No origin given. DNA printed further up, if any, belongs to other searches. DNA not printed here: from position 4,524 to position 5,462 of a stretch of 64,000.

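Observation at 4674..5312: Bacterial alternative oxidase (AOX) gene next to tandem MFS transporters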

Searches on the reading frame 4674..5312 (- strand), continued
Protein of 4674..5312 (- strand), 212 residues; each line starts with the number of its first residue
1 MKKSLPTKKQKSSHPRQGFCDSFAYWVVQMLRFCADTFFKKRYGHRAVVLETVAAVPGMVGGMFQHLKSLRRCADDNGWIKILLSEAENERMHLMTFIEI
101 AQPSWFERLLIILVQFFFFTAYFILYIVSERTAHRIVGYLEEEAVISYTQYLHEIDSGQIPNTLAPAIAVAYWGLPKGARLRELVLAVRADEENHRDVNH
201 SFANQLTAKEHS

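Call 13: find_encoding_contigs(protein=P0010, flank=8000, max_places=2)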
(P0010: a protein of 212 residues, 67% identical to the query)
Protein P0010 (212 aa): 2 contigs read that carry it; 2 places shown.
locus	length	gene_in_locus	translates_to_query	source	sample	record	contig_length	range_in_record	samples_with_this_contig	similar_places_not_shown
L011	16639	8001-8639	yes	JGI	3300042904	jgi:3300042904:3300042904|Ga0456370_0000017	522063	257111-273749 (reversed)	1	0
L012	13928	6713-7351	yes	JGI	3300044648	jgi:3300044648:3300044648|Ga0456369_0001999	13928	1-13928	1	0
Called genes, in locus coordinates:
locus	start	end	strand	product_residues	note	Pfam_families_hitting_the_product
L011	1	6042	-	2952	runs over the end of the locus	PF05860:TPS, PF13332:Fil_haemagg_2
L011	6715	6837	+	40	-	-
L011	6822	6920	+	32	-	-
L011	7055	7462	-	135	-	-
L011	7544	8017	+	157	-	PF02082:Rrf2, PF12802:MarR_2 (weak)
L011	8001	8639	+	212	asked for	PF01786:AOX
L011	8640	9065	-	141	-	-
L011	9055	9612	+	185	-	PF00571:CBS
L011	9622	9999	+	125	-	-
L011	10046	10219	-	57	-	-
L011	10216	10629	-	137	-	PF01127:Sdh_cyt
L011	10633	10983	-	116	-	PF04343:DUF488, PF22751:DUF488-N3a, PF22752:DUF488-N3i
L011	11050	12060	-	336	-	PF06029:AlkA_N (weak), PF00730:HhH-GPD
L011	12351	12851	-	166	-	PF02566:OsmC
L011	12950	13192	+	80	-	-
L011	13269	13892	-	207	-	PF00484:Pro_CA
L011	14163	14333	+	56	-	PF02416:TatA_B_E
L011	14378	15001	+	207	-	PF04982:TM_HPP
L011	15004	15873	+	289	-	PF13509:S1_2, PF17783:WHD_CvfB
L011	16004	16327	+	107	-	PF13499:EF-hand_7 (faint), PF00036:EF-hand_1 (faint), PF13202:EF-hand_5 (faint), PF13405:EF-hand_6 (faint), PF13833:EF-hand_8 (faint)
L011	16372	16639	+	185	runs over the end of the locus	PF07638:Sigma70_ECF (faint), PF04542:Sigma70_r2, PF08281:Sigma70_r4_2, PF04545:Sigma70_r4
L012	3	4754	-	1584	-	?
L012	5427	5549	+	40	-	-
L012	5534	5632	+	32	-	-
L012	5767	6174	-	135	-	-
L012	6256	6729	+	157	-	PF02082:Rrf2, PF12802:MarR_2 (weak)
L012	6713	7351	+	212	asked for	PF01786:AOX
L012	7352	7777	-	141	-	-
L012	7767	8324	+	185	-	PF00571:CBS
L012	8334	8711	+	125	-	-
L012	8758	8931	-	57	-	-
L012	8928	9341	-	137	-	PF01127:Sdh_cyt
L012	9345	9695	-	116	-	PF04343:DUF488, PF22751:DUF488-N3a, PF22752:DUF488-N3i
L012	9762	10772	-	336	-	PF06029:AlkA_N (weak), PF00730:HhH-GPD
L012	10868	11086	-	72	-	-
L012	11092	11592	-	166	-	PF02566:OsmC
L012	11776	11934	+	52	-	-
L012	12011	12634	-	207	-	PF00484:Pro_CA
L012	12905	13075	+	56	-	PF02416:TatA_B_E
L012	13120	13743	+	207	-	PF04982:TM_HPP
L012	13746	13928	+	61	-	?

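Call 28: find_encoding_contigs(protein=P0002, flank=6000, max_places=2)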
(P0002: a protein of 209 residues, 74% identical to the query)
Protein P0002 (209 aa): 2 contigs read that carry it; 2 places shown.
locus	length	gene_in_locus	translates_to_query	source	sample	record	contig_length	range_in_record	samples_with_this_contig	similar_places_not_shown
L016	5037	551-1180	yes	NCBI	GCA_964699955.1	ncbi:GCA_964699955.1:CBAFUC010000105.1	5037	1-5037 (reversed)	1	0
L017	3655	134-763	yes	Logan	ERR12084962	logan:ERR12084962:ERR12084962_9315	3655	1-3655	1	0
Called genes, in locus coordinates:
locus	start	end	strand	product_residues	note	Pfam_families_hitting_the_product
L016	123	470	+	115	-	-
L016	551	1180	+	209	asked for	PF01786:AOX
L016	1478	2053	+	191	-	-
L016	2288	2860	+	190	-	PF13238:AAA_18 (weak)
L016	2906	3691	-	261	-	PF01909:NTP_transf_2 (weak), PF13427:AadA_C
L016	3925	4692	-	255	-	PF13539:Peptidase_M15_4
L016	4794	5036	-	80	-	?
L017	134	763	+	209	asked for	PF01786:AOX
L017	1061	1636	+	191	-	-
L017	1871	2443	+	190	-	PF13238:AAA_18 (weak)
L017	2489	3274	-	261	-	PF01909:NTP_transf_2 (weak), PF13427:AadA_C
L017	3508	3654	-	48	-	?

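Call 61: predict_structure(alignment_id=A1)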
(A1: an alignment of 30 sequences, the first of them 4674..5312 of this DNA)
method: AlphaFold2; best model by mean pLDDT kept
length: 212 residues; sequences in the alignment: 30
mean_pLDDT: 85.8   pTM: 0.82
mean pLDDT of the five models: 85.8, 85.1, 84.4, 81.3, 81.1
residues with pLDDT >= 90: 119; 70-90: 72; 50-70: 11; < 50: 10
segments of 3 or more residues with pLDDT < 50: 1-10
pLDDT, mean of each block of 10 residues (from residue 1): 41 80 91 81 68 80 91 91 91 87 88 90 93 92 90 92 93 96 94 92 88 66
secondary structure, 60 per line:
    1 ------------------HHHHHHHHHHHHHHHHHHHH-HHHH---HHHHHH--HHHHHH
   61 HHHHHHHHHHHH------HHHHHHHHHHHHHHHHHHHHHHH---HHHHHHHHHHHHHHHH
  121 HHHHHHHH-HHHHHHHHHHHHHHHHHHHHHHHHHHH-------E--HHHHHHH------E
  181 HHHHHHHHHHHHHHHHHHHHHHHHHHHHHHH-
elements in order: H19-38 H40-43 H47-52 H55-72 H79-101 H105-128 H130-156 H167-173 H181-211

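Call 62: search_protein_representatives(protein=window:4674-5312:-)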
Query: 212 residues. Proteins with E-value up to 0.001 (for the whole library): 2347; up to 1e-10: 1311; up to 1e-30: 394. The best 150 are listed.
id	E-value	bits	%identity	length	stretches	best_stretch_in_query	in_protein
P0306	5.0e-90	316.7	53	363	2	24-204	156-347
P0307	1.3e-78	279.4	63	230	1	13-208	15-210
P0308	2.2e-77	275.4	64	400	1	11-204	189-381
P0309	1.7e-76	272.5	62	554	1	4-204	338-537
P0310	8.5e-76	270.2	64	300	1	11-203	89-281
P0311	8.3e-75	267.0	61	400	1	18-208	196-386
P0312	1.6e-73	262.8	60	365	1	11-201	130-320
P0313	2.3e-73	262.3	62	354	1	11-204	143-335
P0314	5.2e-73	261.1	61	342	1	16-209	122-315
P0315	1.6e-72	259.6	59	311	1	13-201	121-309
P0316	2.4e-72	258.9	65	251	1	14-192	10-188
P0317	9.6e-71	253.7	63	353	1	19-208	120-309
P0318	2.2e-70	252.6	60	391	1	10-205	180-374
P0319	2.5e-70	252.4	59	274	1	18-211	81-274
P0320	4.2e-70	251.6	61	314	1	17-210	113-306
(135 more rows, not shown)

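Call 64: fold_search(model_id=the predicted structure, library=pdb)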
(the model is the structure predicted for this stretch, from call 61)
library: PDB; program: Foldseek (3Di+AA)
matches with E <= 10: 279; with E <= 0.001: 14
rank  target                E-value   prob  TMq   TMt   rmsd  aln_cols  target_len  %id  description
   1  5zdp_D                2.2e-14  1.00  0.87  0.70   2.1       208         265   47  Crystal structure of cyanide-insensitive alternative oxidase from Trypanosoma brucei with ferulenol (released 2019-02-27)
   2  3vva_A                4.5e-14  1.00  0.87  0.70   2.2       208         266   46  Crystal structure of cyanide-insensitive alternative oxidase from Trypanosoma brucei with ascofuranone derivative (released 2013-03-13)
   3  3w54_A                5.8e-14  1.00  0.87  0.70   2.2       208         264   46  Crystal structure of cyanide-insensitive alternative oxidase from Trypanosoma brucei with colletochlorin B (released 2013-03-13)
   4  9kun_B                7.0e-14  1.00  0.87  0.69   2.1       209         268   45  Crystal structure of ligand-free trypanosome alternative oxidase (released 2025-09-10)
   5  3w54_D                8.5e-14  1.00  0.87  0.71   2.1       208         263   47  Crystal structure of cyanide-insensitive alternative oxidase from Trypanosoma brucei with colletochlorin B (released 2013-03-13)
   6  3vva_B                9.9e-14  1.00  0.87  0.70   2.1       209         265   46  Crystal structure of cyanide-insensitive alternative oxidase from Trypanosoma brucei with ascofuranone derivative (released 2013-03-13)
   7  9kun_D                1.3e-13  1.00  0.87  0.69   2.0       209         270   46  Crystal structure of ligand-free trypanosome alternative oxidase (released 2025-09-10)
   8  3vv9_B                1.5e-13  1.00  0.87  0.69   2.1       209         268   45  Crystal structure of cyanide-insensitive alternative oxidase from Trypanosoma brucei (released 2013-03-13)
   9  9m2a_A                1.5e-13  1.00  0.87  0.70   2.1       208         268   47  The crystal structure of the trypanosome alternative oxidase complexed with a trypanocidal phosphonium derivative (com (released 2025-09-10)
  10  3vv9_A                2.2e-13  1.00  0.86  0.69   2.1       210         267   46  Crystal structure of cyanide-insensitive alternative oxidase from Trypanosoma brucei (released 2013-03-13)
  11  9m2a_D                2.7e-13  1.00  0.86  0.68   2.1       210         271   46  The crystal structure of the trypanosome alternative oxidase complexed with a trypanocidal phosphonium derivative (com (released 2025-09-10)
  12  3vva_C                3.6e-13  1.00  0.86  0.69   2.1       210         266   46  Crystal structure of cyanide-insensitive alternative oxidase from Trypanosoma brucei with ascofuranone derivative (released 2013-03-13)
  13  3vv9_C                3.8e-13  1.00  0.87  0.70   2.0       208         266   47  Crystal structure of cyanide-insensitive alternative oxidase from Trypanosoma brucei (released 2013-03-13)
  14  9m2a_C                4.1e-13  1.00  0.88  0.70   2.2       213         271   46  The crystal structure of the trypanosome alternative oxidase complexed with a trypanocidal phosphonium derivative (com (released 2025-09-10)
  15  9qq4_A                1.6e-01  0.97  0.35  0.52   8.6       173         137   11  Mini-bacterioferritin from Candidatus Methanoperedens species BLZ2 as isolated form at 1.07-A resolution (released 2026-04-01)
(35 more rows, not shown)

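Call 65: find_related_loci(query=A1, collection=metagenome_contigs, flank=5000)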
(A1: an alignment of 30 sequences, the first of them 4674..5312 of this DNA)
Query A1 (212 aa) in metagenome_contigs; peptide patterns used: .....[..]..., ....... (x = any residue, [..] = any of these).
600 stretches matched a pattern (row limit reached: there are more); 591 encode a relative of the query (tblastn E <= 1e-3); the best 80 are kept; 80 distinct loci.
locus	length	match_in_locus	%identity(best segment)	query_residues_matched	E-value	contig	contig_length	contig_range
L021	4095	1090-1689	65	12-211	4e-90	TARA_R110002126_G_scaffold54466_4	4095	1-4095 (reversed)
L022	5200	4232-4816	66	14-208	3e-88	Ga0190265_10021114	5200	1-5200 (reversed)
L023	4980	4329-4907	67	14-206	4e-88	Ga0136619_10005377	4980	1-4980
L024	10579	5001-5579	67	14-206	6e-88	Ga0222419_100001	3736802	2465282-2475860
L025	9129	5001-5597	62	14-212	7e-88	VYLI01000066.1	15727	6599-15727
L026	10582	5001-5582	65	17-210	7e-88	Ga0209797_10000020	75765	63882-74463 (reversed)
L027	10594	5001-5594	63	12-209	7e-88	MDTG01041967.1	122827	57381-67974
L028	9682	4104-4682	65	14-206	9e-88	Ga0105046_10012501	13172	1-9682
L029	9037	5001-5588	66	14-209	1e-87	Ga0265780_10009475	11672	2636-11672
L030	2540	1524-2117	65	14-211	2e-89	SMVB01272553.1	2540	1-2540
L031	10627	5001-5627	61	1-209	3e-87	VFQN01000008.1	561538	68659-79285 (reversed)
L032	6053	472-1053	66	14-208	9e-87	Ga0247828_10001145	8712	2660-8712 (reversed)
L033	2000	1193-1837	60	2-211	1e-90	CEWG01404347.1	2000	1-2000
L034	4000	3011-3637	63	1-208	4e-87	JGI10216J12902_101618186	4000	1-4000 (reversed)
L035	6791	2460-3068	63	4-206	7e-87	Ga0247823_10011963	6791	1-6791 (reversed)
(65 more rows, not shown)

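Call 69: search_protein_families(library=pfam, alignment_id=A2, max_evalue=0.00001)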
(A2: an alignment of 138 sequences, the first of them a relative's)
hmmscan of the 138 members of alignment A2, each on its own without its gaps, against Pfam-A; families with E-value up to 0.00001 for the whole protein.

A. member 1, L021:102-911:+ (269 aa): 1 family
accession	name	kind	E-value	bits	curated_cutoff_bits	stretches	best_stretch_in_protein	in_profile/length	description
PF07687.19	M20_dimer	-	1.5e-07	31.8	21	1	4-75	16-104/107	Peptidase dimerisation domain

B. families by the number of members that match (of 138 scanned): 118 families (the first 25 are shown)
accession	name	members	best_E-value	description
PF02518.31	HATPase_c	5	3e-28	Histidine kinase-, DNA gyrase B-, and HSP90-like ATPase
PF00072.30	Response_reg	4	2.2e-68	Response regulator receiver domain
PF00989.32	PAS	4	1.1e-21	PAS fold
PF08448.16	PAS_4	4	1.5e-11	PAS fold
PF13426.13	PAS_9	4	1.8e-11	PAS domain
PF00512.31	HisKA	4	2e-09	His Kinase A (phospho-acceptor) domain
PF01810.24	LysE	3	2.1e-19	LysE type translocator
PF13188.13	PAS_8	3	3e-09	PAS domain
PF00171.27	Aldedh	2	1.6e-138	Aldehyde dehydrogenase family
PF00183.23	HSP90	2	3.2e-115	Hsp90 protein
PF05940.17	NnrS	2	1.1e-110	NnrS protein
PF16113.10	ECH_2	2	6.8e-103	Enoyl-CoA hydratase/isomerase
PF00378.25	ECH_1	2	3.9e-59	Enoyl-CoA hydratase/isomerase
PF00005.33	ABC_tran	2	1.2e-44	ABC transporter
PF00990.26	GGDEF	2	1.1e-42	Diguanylate cyclase, GGDEF domain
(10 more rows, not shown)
